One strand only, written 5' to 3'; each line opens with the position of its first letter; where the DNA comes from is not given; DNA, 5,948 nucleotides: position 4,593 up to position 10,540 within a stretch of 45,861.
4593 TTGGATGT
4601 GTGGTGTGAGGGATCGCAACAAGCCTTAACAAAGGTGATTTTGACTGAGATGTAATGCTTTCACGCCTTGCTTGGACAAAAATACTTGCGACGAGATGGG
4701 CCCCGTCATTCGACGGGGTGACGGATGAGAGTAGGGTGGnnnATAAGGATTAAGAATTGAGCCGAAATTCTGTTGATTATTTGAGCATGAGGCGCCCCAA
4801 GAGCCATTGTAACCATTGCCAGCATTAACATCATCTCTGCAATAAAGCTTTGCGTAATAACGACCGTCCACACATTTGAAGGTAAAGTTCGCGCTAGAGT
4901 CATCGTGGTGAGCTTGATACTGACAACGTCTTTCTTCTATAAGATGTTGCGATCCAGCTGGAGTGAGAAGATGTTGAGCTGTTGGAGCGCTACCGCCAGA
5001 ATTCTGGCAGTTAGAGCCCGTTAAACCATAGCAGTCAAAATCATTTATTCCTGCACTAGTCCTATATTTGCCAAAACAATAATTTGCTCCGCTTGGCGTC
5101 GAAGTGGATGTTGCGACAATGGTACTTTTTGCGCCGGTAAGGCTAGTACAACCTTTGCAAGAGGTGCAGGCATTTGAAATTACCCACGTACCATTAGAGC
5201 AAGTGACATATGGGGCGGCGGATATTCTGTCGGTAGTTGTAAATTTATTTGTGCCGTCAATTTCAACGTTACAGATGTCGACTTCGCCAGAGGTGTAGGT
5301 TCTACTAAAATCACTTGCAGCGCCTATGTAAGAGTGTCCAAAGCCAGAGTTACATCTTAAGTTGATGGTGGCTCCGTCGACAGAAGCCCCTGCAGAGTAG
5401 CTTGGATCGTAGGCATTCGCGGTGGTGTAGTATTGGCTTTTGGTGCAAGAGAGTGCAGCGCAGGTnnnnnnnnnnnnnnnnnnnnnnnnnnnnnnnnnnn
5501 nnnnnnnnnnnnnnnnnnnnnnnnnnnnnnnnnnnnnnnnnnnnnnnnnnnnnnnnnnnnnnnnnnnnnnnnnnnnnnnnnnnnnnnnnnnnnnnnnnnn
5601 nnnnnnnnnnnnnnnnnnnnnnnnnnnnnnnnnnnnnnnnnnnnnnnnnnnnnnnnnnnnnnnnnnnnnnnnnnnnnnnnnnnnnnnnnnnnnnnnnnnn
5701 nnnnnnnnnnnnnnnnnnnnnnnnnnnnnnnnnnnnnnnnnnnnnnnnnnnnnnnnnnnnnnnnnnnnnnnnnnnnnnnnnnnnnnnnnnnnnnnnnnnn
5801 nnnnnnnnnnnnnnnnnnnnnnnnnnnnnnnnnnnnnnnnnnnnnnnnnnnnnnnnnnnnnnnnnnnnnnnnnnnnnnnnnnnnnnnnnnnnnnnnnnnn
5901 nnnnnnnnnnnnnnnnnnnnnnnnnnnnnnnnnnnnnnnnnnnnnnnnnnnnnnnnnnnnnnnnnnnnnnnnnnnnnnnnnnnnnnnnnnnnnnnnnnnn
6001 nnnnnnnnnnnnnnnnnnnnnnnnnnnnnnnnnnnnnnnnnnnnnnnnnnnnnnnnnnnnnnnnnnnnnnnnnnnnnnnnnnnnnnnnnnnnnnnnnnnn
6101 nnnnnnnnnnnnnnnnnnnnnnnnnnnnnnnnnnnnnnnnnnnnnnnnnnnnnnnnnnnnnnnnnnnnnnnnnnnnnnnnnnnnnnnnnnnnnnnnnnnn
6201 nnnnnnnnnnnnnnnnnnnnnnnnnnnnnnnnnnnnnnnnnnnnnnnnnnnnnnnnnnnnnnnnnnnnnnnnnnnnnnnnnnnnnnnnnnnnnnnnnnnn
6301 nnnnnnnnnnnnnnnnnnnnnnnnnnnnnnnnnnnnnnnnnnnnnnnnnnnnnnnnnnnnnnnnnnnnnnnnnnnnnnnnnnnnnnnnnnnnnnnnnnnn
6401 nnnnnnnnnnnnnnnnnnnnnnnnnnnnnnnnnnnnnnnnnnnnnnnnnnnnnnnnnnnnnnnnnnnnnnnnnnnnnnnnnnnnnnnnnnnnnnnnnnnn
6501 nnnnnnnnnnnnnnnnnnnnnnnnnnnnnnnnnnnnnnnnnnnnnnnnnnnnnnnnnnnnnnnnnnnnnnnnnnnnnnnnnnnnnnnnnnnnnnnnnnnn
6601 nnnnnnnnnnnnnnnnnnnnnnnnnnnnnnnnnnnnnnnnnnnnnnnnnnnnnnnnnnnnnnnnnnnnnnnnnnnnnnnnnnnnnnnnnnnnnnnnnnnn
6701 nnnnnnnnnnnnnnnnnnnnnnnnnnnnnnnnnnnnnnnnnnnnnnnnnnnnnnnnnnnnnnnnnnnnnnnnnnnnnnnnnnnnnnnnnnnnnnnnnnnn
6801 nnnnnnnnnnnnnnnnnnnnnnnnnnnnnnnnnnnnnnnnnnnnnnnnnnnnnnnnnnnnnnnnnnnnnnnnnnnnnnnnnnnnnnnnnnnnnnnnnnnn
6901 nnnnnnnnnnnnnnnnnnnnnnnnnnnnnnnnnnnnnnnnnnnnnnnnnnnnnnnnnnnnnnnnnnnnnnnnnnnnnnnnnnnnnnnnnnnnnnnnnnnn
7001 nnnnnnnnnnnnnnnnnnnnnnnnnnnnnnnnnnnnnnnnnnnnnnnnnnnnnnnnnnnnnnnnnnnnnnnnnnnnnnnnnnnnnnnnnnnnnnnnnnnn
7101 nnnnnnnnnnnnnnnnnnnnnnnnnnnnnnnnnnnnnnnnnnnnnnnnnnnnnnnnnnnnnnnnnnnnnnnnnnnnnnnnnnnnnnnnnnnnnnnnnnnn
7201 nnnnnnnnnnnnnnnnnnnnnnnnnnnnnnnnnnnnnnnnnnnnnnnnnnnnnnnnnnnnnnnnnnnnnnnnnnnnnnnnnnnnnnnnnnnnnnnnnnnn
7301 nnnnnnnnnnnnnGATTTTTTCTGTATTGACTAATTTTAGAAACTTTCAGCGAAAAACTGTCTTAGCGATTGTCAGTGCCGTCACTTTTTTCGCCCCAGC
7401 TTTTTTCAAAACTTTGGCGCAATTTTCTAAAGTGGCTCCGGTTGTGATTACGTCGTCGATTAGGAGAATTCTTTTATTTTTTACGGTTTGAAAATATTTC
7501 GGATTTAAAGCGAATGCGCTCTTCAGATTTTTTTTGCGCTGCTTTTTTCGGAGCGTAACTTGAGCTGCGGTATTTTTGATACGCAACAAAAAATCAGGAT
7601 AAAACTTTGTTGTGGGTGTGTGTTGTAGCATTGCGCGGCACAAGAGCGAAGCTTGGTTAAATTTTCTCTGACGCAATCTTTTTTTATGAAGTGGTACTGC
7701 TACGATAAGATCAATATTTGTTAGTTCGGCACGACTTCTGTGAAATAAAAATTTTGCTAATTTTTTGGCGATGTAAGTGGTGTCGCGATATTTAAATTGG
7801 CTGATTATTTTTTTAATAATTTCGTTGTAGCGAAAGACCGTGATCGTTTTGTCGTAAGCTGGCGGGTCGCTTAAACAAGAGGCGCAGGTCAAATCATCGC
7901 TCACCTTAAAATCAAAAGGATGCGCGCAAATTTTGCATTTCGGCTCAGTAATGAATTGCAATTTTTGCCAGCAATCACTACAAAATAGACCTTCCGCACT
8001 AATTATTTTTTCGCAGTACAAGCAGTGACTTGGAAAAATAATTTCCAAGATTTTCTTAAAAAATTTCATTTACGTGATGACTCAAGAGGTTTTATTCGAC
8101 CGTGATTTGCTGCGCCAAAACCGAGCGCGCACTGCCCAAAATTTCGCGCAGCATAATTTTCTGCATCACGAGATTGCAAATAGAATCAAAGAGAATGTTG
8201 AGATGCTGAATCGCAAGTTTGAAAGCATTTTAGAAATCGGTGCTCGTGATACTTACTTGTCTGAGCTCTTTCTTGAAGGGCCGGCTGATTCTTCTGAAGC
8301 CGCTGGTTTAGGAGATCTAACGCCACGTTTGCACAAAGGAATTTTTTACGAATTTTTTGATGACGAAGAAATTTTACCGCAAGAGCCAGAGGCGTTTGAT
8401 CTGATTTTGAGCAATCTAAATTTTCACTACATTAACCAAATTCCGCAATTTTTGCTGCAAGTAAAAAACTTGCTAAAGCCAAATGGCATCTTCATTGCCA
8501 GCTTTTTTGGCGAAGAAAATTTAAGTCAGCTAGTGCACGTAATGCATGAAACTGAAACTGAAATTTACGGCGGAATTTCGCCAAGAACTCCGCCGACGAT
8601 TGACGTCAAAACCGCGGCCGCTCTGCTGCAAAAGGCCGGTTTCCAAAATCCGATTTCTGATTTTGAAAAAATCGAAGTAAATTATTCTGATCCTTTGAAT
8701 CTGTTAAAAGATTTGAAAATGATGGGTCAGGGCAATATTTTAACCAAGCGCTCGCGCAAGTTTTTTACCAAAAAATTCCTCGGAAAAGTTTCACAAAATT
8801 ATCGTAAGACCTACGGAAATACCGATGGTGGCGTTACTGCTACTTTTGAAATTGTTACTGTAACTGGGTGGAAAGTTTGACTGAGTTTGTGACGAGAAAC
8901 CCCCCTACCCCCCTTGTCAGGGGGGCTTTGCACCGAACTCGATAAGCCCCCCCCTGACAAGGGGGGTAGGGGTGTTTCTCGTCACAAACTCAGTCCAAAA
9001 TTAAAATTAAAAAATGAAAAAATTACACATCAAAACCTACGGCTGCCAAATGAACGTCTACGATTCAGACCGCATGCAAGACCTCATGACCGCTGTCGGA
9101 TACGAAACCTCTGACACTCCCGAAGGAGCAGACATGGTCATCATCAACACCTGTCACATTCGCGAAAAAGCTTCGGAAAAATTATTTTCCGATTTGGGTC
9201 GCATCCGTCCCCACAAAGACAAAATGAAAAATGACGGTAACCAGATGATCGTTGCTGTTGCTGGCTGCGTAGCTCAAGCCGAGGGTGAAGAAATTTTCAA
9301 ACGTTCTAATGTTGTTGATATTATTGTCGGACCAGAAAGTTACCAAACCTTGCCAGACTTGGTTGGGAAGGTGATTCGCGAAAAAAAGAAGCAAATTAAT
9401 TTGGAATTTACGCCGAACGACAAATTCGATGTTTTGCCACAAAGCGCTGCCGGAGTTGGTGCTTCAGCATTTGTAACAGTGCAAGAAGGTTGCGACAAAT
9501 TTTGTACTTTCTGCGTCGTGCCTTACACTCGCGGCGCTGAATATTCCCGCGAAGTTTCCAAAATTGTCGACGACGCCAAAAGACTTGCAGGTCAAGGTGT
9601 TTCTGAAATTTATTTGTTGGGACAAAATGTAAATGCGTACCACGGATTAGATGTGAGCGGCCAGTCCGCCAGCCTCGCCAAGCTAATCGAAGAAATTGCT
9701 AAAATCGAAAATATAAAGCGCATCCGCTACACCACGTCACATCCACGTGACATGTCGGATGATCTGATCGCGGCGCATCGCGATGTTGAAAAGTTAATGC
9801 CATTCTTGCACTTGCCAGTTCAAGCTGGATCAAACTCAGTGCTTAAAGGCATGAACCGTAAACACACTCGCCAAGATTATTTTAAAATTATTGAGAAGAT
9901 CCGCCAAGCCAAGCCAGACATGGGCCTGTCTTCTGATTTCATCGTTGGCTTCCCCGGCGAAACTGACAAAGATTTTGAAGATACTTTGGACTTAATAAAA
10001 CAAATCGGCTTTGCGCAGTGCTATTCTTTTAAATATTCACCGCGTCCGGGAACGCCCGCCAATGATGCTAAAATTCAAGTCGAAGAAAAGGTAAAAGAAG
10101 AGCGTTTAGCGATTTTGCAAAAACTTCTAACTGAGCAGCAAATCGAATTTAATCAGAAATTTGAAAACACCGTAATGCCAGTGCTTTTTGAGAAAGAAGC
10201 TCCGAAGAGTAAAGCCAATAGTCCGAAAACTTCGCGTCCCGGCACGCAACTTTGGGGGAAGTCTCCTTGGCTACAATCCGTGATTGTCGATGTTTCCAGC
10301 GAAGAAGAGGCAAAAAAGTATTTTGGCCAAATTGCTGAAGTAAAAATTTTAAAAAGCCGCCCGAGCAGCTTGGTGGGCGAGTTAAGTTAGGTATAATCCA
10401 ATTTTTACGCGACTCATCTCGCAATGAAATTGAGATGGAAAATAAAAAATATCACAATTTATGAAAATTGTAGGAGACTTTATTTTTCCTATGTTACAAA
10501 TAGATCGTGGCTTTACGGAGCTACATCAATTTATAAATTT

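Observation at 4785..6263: Internal duplication: two ~225-235-aa modules with 14 positionally conserved cysteines each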

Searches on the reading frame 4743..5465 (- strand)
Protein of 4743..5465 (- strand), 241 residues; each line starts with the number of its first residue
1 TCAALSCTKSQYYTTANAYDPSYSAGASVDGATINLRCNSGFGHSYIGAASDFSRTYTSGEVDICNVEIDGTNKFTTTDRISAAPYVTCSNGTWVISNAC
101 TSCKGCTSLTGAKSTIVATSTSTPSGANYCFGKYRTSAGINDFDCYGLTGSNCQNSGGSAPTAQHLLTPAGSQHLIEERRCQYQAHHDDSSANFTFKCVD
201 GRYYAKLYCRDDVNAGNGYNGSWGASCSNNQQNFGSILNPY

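Call 40: predict_structure(alignment_id=A3)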
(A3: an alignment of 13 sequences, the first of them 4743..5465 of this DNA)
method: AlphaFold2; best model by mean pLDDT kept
length: 241 residues; sequences in the alignment: 13
mean_pLDDT: 66.5   pTM: 0.62
mean pLDDT of the five models: 66.5, 58.9, 55.4, 47.3, 41.4
residues with pLDDT >= 90: 2; 70-90: 105; 50-70: 97; < 50: 37
segments of 3 or more residues with pLDDT < 50: 49-56, 58-76, 235-241
pLDDT, mean of each block of 10 residues (from residue 1): 68 68 84 80 57 46 40 49 79 83 73 64 63 67 75 66 77 77 62 76 75 58 66 47 26
secondary structure, 60 per line:
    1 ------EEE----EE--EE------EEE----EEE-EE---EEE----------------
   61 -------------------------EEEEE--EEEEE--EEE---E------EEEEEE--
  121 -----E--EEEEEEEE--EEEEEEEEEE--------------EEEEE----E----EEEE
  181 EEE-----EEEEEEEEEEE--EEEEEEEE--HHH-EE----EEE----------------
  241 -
elements in order: E7-9 E26-28 E33-35 E42-44 E86-90 E93-97 E100-102 E113-118 E129-136 E139-148 E163-167 E177-183 E189-199 E202-209 E222-224

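Call 42: search_protein_families(library=pfam, alignment_id=A3, max_evalue=10)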
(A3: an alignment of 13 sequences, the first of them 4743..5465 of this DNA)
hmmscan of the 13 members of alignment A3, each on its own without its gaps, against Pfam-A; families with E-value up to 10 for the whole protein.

A. member 1, window:4743-5465:- (241 aa): 1 family
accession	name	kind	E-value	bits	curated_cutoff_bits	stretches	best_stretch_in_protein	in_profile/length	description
PF16395.11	DUF5004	-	0.033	14.6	21.6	1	66-114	63-111/153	Domain of unknown function (DUF5004)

B. families by the number of members that match (of 13 scanned): 5 families
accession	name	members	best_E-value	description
PF00084.26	Sushi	4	0.00012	Sushi repeat (SCR repeat)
PF25599.1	Ephrin_CRD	1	0.0062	Ephrin cysteine rich domain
PF15913.10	Furin-like_2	1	0.02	Furin-like repeat, cysteine-rich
PF16395.11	DUF5004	1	0.033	Domain of unknown function (DUF5004)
PF07462.16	MSP1_C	1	0.86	Merozoite surface protein 1 (MSP1) C-terminus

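Call 43: fold_search(model_id=the predicted structure, library=pdb)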
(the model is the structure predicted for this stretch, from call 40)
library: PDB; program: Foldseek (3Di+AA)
matches with E <= 10: 512; with E <= 0.001: 0
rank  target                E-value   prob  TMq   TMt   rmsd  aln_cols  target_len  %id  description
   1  8cjv_B                2.1e-02  0.54  0.22  0.27  18.9       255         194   12  Structure of bovine CD46 ectodomain (SCR 1-4) (released 2023-07-12)
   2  5fob_C                2.8e-02  0.20  0.16  0.16  22.0       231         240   12  Crystal Structure of Human Complement C3b in complex with Smallpox Inhibitor of Complement (SPICE) (released 2016-04-06)
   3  8cjv_A                3.7e-02  0.41  0.22  0.21  19.3       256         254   12  Structure of bovine CD46 ectodomain (SCR 1-4) (released 2023-07-12)
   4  4zh1_E                3.9e-02  0.72  0.20  0.35  11.4       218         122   12  Complement factor H in complex with the GM1 glycan (released 2016-01-13)
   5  8cmt_C                4.2e-02  0.80  0.20  0.16  15.5       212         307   11  Structure of the plasma coagulation Factor XIII A2B2 heterotetrameric complex. (released 2024-09-11)
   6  3r62_B                4.9e-02  0.66  0.21  0.35  11.6       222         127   10  Structure of complement regulator Factor H mutant, T1184R. (released 2011-06-29)
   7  4ont_D                5.2e-02  0.66  0.21  0.35  11.7       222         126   11  Ternary host recognition complex of complement factor H, C3d, and sialic acid (released 2014-11-26)
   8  5o35_C                5.2e-02  0.38  0.21  0.15  16.9       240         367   12  Structure of complement proteins complex (released 2017-06-28)
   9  5o32_C                5.8e-02  0.41  0.23  0.16  17.5       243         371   11  The structure of complement complex (released 2017-06-28)
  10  1hfh                  7.7e-02  0.54  0.20  0.36  14.4       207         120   10  SOLUTION STRUCTURE OF A PAIR OF COMPLEMENT MODULES BY NUCLEAR MAGNETIC RESONANCE (released 1993-07-15)
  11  2gsx_MODEL_1_A        8.6e-02  0.25  0.21  0.06  19.8       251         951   15  Complement Receptor Type 2 (released 2006-09-26)
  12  3rj3_D                1.1e-01  0.47  0.20  0.34  12.2       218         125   11  Complement components factor H CCP19-20 (S1191L mutant) and C3D in complex (released 2012-03-14)
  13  9n1z_B                1.3e-01  0.54  0.22  0.37  11.9       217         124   12  Structure of C3d Bound to a Fragment of FHR-2 (released 2025-12-10)
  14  3r62_A                1.3e-01  0.35  0.19  0.32  11.5       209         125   11  Structure of complement regulator Factor H mutant, T1184R. (released 2011-06-29)
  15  3kzj                  1.3e-01  0.38  0.19  0.31  11.7       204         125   11  Structure of complement Factor H variant R1203A (released 2010-05-19)
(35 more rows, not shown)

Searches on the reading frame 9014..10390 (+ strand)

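Call 30: search_protein_families(library=pfam, proteins=[window:9014-10390:+], max_evalue=0.0001)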
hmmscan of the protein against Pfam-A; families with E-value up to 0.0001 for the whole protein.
window:9014-10390:+ (458 aa): 2 families
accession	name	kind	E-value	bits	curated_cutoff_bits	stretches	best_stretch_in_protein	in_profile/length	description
PF00919.26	UPF0004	-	1.9e-30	105.2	27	1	3-106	1-98/98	Uncharacterized protein family UPF0004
PF04055.27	Radical_SAM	-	9.3e-30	104.4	29.5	1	155-328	2-166/166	Radical SAM superfamily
